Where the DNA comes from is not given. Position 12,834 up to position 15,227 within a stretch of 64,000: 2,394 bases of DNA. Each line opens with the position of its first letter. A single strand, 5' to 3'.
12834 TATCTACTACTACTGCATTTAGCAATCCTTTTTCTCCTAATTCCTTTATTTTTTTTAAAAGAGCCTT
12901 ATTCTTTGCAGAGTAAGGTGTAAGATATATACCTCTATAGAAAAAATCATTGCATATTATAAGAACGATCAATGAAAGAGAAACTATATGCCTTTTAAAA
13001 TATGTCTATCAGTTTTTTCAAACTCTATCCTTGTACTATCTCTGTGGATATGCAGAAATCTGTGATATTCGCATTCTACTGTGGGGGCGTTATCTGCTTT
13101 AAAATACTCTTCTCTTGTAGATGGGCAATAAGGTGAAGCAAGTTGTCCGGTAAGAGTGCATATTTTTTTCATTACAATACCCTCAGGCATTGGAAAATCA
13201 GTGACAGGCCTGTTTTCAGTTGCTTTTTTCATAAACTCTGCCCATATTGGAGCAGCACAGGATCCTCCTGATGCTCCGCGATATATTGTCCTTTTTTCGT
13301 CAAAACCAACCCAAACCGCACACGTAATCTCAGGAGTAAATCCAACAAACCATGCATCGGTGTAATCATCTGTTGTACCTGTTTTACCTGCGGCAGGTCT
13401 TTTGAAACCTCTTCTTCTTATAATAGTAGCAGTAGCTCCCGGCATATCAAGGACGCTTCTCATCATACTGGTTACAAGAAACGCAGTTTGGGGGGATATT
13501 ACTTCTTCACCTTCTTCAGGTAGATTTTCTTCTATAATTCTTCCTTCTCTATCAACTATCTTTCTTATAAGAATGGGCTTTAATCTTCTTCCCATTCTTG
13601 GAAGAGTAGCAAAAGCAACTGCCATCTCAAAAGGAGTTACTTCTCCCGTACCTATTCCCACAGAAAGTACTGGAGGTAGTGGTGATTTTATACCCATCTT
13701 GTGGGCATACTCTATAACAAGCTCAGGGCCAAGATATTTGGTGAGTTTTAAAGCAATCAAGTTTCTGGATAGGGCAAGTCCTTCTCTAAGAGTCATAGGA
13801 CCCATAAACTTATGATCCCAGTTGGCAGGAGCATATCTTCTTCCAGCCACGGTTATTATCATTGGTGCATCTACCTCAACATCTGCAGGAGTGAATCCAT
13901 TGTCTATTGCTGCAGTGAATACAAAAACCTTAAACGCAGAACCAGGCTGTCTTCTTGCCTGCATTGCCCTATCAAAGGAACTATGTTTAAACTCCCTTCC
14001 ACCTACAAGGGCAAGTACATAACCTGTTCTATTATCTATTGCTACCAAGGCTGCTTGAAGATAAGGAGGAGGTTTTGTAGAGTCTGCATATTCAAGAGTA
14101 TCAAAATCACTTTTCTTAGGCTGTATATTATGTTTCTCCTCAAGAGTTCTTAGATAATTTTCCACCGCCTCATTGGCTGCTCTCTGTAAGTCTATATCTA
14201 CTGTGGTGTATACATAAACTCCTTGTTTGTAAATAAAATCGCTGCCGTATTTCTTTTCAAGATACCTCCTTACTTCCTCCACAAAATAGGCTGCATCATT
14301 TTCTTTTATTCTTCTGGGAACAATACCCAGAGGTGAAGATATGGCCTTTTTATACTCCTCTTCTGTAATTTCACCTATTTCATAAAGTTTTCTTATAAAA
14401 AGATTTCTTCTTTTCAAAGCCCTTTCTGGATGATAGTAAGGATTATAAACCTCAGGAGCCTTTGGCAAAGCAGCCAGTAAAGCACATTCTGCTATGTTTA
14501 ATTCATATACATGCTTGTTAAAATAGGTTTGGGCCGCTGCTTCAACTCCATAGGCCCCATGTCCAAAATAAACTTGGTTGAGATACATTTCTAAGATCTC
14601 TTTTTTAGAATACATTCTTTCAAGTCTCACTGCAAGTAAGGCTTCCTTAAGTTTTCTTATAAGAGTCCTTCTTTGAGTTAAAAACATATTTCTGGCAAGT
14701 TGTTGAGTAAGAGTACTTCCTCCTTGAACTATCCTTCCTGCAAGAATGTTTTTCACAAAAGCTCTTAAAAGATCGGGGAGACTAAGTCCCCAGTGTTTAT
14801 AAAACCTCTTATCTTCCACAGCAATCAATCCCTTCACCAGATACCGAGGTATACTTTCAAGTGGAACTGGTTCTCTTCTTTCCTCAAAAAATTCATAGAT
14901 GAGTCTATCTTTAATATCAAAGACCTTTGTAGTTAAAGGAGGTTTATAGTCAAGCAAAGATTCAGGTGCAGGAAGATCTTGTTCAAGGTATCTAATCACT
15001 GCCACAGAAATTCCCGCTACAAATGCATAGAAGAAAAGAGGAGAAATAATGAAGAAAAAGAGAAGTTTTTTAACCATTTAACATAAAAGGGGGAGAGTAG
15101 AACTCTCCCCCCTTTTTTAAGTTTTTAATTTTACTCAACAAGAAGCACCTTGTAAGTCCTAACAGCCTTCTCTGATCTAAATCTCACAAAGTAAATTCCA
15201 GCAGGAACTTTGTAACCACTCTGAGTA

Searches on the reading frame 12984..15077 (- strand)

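Call 56: search_protein_families(library=pfam, proteins=[window:12984-15077:-], max_evalue=0.00001)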
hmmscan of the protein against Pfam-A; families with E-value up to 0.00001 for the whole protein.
window:12984-15077:- (697 aa): 2 families
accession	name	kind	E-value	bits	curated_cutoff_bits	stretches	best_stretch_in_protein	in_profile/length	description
PF00912.28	Transgly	-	1.2e-67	227.2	27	1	59-231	4-177/178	Transglycosylase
PF00905.27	Transpeptidase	-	2.5e-36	125.9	22.1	1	343-617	2-299/299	Penicillin binding protein transpeptidase domain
